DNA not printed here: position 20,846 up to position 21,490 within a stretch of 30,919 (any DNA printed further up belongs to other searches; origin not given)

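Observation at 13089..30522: Duplicated module of two small paralogues, a terminator and a giant leaderless beta-helix/FN3 protein: candidate undescribed fibre or appendage system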

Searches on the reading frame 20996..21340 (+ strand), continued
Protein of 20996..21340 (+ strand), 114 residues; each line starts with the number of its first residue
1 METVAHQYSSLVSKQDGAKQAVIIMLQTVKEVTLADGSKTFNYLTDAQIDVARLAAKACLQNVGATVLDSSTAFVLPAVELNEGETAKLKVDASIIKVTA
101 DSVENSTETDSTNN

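Call 70: search_protein_families(library=pfam, proteins=[L028:7316-9031:+, L028:10285-11031:+, L028:11042-12901:+, L028:6616-7041:+, L029:4416-5849:+, L029:9029-10522:+, L029:10458-11492:+, L031:3532-5592:+, L031:5795-7201:+, L031:7213-9132:+], max_evalue=0.01)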
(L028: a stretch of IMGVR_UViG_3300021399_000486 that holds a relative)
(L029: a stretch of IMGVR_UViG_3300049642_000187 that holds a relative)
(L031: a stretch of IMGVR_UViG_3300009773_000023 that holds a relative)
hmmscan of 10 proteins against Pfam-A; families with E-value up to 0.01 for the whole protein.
L028:7316-9031:+ (571 aa): 3 families
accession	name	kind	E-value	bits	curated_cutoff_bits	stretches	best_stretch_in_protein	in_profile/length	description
PF13365.12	Trypsin_2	-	3e-09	38.2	27.6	1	48-190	1-141/144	Trypsin-like peptidase domain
PF13098.12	Thioredoxin_2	-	3.4e-05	24.6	27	1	251-328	10-103/104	Thioredoxin-like domain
PF00089.32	Trypsin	-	0.0075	16.6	20.6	0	61-218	34-216/220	Trypsin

L028:10285-11031:+ (248 aa): 0 families

L028:11042-12901:+ (619 aa): 0 families

L028:6616-7041:+ (141 aa): 0 families

L029:4416-5849:+ (477 aa): 0 families

L029:9029-10522:+ (497 aa): 2 families
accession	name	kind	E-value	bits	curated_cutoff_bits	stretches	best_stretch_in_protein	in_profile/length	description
PF05136.18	Phage_portal_2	-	4e-54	184.5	32.9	1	50-381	9-352/354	Phage portal protein, lambda family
PF06381.16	Phage_portal_3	-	0.0087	15.2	33.8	0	263-384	183-303/357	Phage portal protein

L029:10458-11492:+ (344 aa): 1 family
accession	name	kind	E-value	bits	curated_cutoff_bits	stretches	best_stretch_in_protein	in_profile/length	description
PF01507.26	PAPS_reduct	-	1.1e-05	26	22.5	1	43-214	4-151/175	Phosphoadenosine phosphosulfate reductase domain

L031:3532-5592:+ (686 aa): 3 families
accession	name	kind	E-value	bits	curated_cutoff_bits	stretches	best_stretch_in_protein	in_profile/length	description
PF20454.4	GpA_nuclease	-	7.2e-23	81.6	22.5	1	396-655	68-290/294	Terminase large subunit gpA, endonuclease domain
PF00270.35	DEAD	-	0.0019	18.4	26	1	62-135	3-73/167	DEAD/DEAH box helicase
PF04851.21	ResIII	-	0.0037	17.6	22.5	1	65-134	10-80/164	Type III restriction enzyme, res subunit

L031:5795-7201:+ (468 aa): 2 families
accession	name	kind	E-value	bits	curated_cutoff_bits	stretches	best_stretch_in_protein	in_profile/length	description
PF05136.18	Phage_portal_2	-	5.1e-50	171.1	32.9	1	30-359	5-352/354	Phage portal protein, lambda family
PF06381.16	Phage_portal_3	-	0.0049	16.1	33.8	0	322-373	263-314/357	Phage portal protein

L031:7213-9132:+ (639 aa): 2 families
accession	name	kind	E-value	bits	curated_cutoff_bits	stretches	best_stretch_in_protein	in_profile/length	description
PF25209.1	Phage_capsid_4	-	3.2e-38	133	27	1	331-633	7-261/262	Phage capsid protein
PF10124.15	Mu-like_gpT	-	1.1e-10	41.9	20.1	2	486-563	223-289/289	Mu-like prophage major head subunit gpT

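Call 74: find_related_loci(query=A6, collection=genome_contigs, flank=10000)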
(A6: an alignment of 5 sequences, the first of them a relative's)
Query A6 (619 aa) in genome_contigs; peptide patterns used: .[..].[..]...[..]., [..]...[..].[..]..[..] (x = any residue, [..] = any of these).
317 stretches matched a pattern; 38 encode a relative of the query (tblastn E <= 1e-3); 38 distinct loci.
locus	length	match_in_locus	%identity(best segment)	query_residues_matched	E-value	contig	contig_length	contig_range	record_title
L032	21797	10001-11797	36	1-618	4e-102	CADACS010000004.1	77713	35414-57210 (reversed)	MAG: uncultured planctomycete isolate RUG13182 genome assembly, contig: RUG13182_asm_4, whole genome shotgun sequence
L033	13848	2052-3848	35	1-618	3e-98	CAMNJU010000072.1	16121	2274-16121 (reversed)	MAG: uncultured Planctomycetales bacterium isolate SRR873597_bin.58_metaWRAP_v1.3_MAG genome assembly, contig: NODE.8905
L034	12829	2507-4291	35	1-619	5e-93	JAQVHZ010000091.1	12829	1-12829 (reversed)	MAG: Thermoguttaceae bacterium isolate STE_28 NODE_11917_length_12829_cov_3.790978_Sandtown_E, whole genome shotgun sequ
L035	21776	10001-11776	33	1-617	3e-90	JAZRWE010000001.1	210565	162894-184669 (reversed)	MAG: Thermoguttaceae bacterium isolate T1900044952_TA20190005.MAGScoT_cleanbin_000064 SGB_3706_k141_380810, whole genome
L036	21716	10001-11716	32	1-617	6e-77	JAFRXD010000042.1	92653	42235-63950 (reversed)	MAG: Thermoguttaceae bacterium isolate RGIG2878 Goat_Omasum.Co__c863247, whole genome shotgun sequence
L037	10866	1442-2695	38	1-429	3e-48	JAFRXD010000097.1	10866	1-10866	MAG: Thermoguttaceae bacterium isolate RGIG2878 Goat_Omasum.Co__c2488581, whole genome shotgun sequence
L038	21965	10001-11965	33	1-617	3e-45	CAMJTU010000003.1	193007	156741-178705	MAG: uncultured Planctomycetaceae bacterium isolate SRR12081293_bin.40_metaWRAP_v1.3_MAG genome assembly, contig: ERZ122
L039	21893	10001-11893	29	1-617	2e-68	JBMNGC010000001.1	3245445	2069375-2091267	MAG: Thermoguttaceae bacterium isolate SBF912LR0HQ0207 contig_1684, whole genome shotgun sequence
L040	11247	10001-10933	30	1-286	8e-16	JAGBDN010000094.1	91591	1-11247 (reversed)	MAG: Thermoguttaceae bacterium isolate RGIG9020 Water_deer_Rectum-4__c277719, whole genome shotgun sequence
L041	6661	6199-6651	31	1-154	2e-14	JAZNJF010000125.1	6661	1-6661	MAG: Thermoguttaceae bacterium isolate T1900044680_TS20190146.MAGScoT_cleanbin_000042 SGB_1685_k141_2066463, whole genom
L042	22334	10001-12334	27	1-617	2e-11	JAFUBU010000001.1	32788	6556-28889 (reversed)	Candidatus Saccharibacteria bacterium isolate RGIG4351 Roe_deer_Jejunum-2__c748, whole genome shotgun sequence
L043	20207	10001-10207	49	7-73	6e-11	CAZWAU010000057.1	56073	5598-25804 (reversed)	MAG TPA_asm: uncultured Nitrososphaerota archaeon isolate SRP231805_co4_130 genome assembly, contig: k141_23574, whole g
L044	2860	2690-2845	56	1-52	5e-11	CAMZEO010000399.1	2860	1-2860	MAG TPA_asm: uncultured Planctomycetales bacterium isolate SRR10912533_bin.63_metaWRAP_v1.3_MAG genome assembly, contig:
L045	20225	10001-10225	49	2-74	1e-10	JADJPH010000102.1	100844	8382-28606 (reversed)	MAG: Candidatus Fredericiella danica isolate Fred_BATAC.359 tig01547784-10-1015570, whole genome shotgun sequence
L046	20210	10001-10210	46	3-70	8e-9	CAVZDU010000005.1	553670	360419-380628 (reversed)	MAG: uncultured Chloroflexia bacterium isolate MFD05942.bin.2.46 genome assembly, contig: contig_33659, whole genome sho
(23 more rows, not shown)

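Call 78: search_protein_families(library=phrogs, proteins=[L035:8169-9077:+, L035:9077-9694:+, L035:11804-12562:+, L035:12606-13766:+, L035:14790-15896:+, L035:6698-7978:-, L032:1349-2605:+, L032:2482-5217:+, L032:6394-7836:+, L032:12100-16860:+], max_evalue=0.001)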
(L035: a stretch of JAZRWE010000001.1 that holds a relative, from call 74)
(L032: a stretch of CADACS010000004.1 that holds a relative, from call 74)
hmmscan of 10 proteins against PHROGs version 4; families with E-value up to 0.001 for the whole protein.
L035:8169-9077:+ (302 aa): 0 families

L035:9077-9694:+ (205 aa): 0 families

L035:11804-12562:+ (252 aa): 0 families

L035:12606-13766:+ (386 aa): 1 family
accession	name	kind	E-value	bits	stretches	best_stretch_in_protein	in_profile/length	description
phrog_1328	-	head and packaging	1.1e-25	91.9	1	159-370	87-299/583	major head protein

L035:14790-15896:+ (368 aa): 4 families
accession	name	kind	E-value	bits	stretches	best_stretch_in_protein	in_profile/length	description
phrog_11143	-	unknown function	3.1e-71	241.2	1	8-368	2-350/357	-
phrog_293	-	moron, auxiliary metabolic gene and host takeover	2.5e-14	53.3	1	94-196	244-340/1058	ABC transporter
phrog_7693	-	other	3.1e-07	31.5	1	285-345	1-60/89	acetyltransferase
phrog_2392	-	moron, auxiliary metabolic gene and host takeover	1.1e-05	25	0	120-168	616-663/726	ABC transporter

L035:6698-7978:- (426 aa): 0 families

L032:1349-2605:+ (418 aa): 0 families

L032:2482-5217:+ (911 aa): 0 families

L032:6394-7836:+ (480 aa): 1 family
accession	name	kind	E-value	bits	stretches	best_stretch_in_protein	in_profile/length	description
phrog_13105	-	unknown function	3e-19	70.6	1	12-234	8-230/239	-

L032:12100-16860:+ (1586 aa): 6 families
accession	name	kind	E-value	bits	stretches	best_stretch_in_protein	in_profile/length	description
phrog_25411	-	unknown function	2.2e-34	120.1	2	976-1237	348-598/627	-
phrog_325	-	DNA, RNA and nucleotide metabolism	8.6e-06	25.3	0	343-389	473-525/986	Dda-like helicase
phrog_4412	-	DNA, RNA and nucleotide metabolism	4.5e-05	23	0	343-387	333-377/743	exonuclease V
phrog_1967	-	DNA, RNA and nucleotide metabolism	6.1e-05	22.8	0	343-389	155-202/776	DNA helicase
phrog_16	-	DNA, RNA and nucleotide metabolism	9.8e-05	21.7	1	345-410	277-342/986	DNA helicase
phrog_50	-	DNA, RNA and nucleotide metabolism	0.00058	20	1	351-390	366-404/570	DnaC-like helicase loader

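Call 91: search_protein_families(library=phrogs, proteins=[L034:4407-5585:+, L034:5601-6251:+, L039:13475-15148:+, L039:15176-16171:+, L042:9064-9993:+, L042:14539-17451:+, L042:5832-6602:+, L021:9674-10036:+, L021:8159-8521:+, L037:3231-4775:+], max_evalue=0.01)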
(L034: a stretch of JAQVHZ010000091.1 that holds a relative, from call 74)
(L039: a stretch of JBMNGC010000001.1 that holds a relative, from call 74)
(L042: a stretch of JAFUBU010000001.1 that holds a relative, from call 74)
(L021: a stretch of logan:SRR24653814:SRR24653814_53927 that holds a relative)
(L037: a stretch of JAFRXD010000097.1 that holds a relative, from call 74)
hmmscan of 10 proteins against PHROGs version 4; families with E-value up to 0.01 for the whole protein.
L034:4407-5585:+ (393 aa): 0 families

L034:5601-6251:+ (217 aa): 0 families

L039:13475-15148:+ (558 aa): 0 families

L039:15176-16171:+ (332 aa): 0 families

L042:9064-9993:+ (310 aa): 4 families
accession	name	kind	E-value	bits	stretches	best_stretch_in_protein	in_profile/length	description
phrog_56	-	other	4.1e-40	139.7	1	13-288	51-307/647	DNA methyltransferase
phrog_1996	-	other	2.4e-17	64.2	1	185-281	24-116/150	DNA methyltransferase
phrog_13242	-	unknown function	4.3e-07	30.3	0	179-228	151-200/450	-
phrog_23217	-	unknown function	0.00059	21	1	30-113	10-89/109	-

L042:14539-17451:+ (971 aa): 0 families

L042:5832-6602:+ (257 aa): 12 families
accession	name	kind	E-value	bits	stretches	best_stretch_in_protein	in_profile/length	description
phrog_67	-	other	2.4e-32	113.8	1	1-242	122-354/743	DNA methyltransferase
phrog_498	-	other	2.1e-22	80.4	1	20-250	219-438/633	DNA methyltransferase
phrog_3008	-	other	1.1e-08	35.6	1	168-238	148-218/244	DNA methyltransferase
phrog_18293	-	other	1.9e-08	35.3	1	163-235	40-111/119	methyltransferase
phrog_23148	-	unknown function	2e-08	35.5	1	168-234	83-149/165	-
phrog_10183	-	other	5.9e-06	25.8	1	188-252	114-173/889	DNA methyltransferase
phrog_12517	-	unknown function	8.1e-06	26.2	1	191-242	107-156/316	-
phrog_23085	-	unknown function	2.9e-05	24.7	1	169-232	43-106/138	-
phrog_6025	-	other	0.00052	20.7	0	3-35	12-42/192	DNA methyltransferase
phrog_8769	-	other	0.0006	20.6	1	193-231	15-53/71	methyltransferase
phrog_18146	-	other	0.0017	18.3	1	188-229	67-108/452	DNA methyltransferase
phrog_26699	-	other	0.0035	17.1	1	4-51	274-321/396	DNA methyltransferase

L021:9674-10036:+ (121 aa): 0 families

L021:8159-8521:+ (121 aa): 0 families

L037:3231-4775:+ (515 aa): 2 families
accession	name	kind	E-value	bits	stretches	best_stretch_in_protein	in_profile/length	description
phrog_113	-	head and packaging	5.5e-35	121.9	1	40-499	31-437/1272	portal protein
phrog_10231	-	unknown function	7.4e-11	43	1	347-496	18-165/256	-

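Call 101: search_dna_similar(query=L028:11042-12898:+, collection=phages, mode=protein, max_evalue=0.001, max_rows=15)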
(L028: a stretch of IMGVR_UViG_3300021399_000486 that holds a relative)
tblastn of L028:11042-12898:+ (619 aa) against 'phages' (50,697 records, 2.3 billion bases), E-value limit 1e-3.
No match.

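Call 106: fold_search(model_id=the predicted structure, library=pdb)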
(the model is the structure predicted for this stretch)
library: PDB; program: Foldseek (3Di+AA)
matches with E <= 10: 585; with E <= 0.001: 0
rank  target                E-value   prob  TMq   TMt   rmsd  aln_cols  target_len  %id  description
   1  3vti_C                2.2e-01  0.23  0.29  0.14   6.5        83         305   12  Crystal structure of HypE-HypF complex (released 2012-07-04)
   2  2jwu_MODEL_1_A        6.3e-01  0.08  0.15  0.29  13.4        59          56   15  Solution NMR structures of two designed proteins with 88% sequence identity but different fold and function (released 2008-09-09)
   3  6u42_1                7.2e-01  0.25  0.33  0.29   4.9        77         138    6  Natively decorated ciliary doublet microtubule (released 2019-11-13)
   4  1oni_A                8.2e-01  0.16  0.29  0.26   4.7        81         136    7  Crystal structure of a human p14.5, a translational inhibitor reveals different mode of ligand binding near the invari (released 2003-04-08)
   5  8qos_E                8.8e-01  0.14  0.24  0.22   5.7        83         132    6  Capra hircus reactive intermediate deaminase A - V25W (released 2024-06-26)
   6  2ig8_B                9.3e-01  0.18  0.28  0.24   4.7        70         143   17  Crystal structure of a Protein of Unknown Function PA3499 from Pseudomonas aeruginosa (released 2006-10-24)
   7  8otz_O0               9.3e-01  0.18  0.30  0.11   5.0        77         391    4  48-nm repeat of the native axonemal doublet microtubule from bovine sperm (released 2023-11-22)
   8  8qos_F                9.3e-01  0.13  0.24  0.22   5.7        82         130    6  Capra hircus reactive intermediate deaminase A - V25W (released 2024-06-26)
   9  8qos_B                9.3e-01  0.13  0.24  0.22   5.8        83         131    6  Capra hircus reactive intermediate deaminase A - V25W (released 2024-06-26)
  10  9e2g_AB               1.0e+00  0.23  0.32  0.11   4.2        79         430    8  Cryo-EM structure of 48 nm repeat of microtubule doublet from T. brucei flagellum (released 2025-03-12)
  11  3gtz_A                1.0e+00  0.13  0.30  0.30   5.6        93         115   12  Crystal structure of a putative translation initiation inhibitor from Salmonella typhimurium (released 2009-04-07)
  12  5yu2_B                1.1e+00  0.15  0.23  0.22   5.9        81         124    7  Structure of Ribonuclease YabJ (released 2018-09-26)
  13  9v7v_A                1.1e+00  0.15  0.30  0.14   4.5        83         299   10  Structure of FtsZ1 in complex with GMPCPP from Candidatus Odinarchaeota (released 2025-07-30)
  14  8vgd_B                1.1e+00  0.10  0.21  0.29   8.7        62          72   18  Complex of ExbD with D-box peptide: Tetragonal form (released 2024-02-14)
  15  8qos_A                1.1e+00  0.12  0.24  0.22   5.7        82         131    6  Capra hircus reactive intermediate deaminase A - V25W (released 2024-06-26)
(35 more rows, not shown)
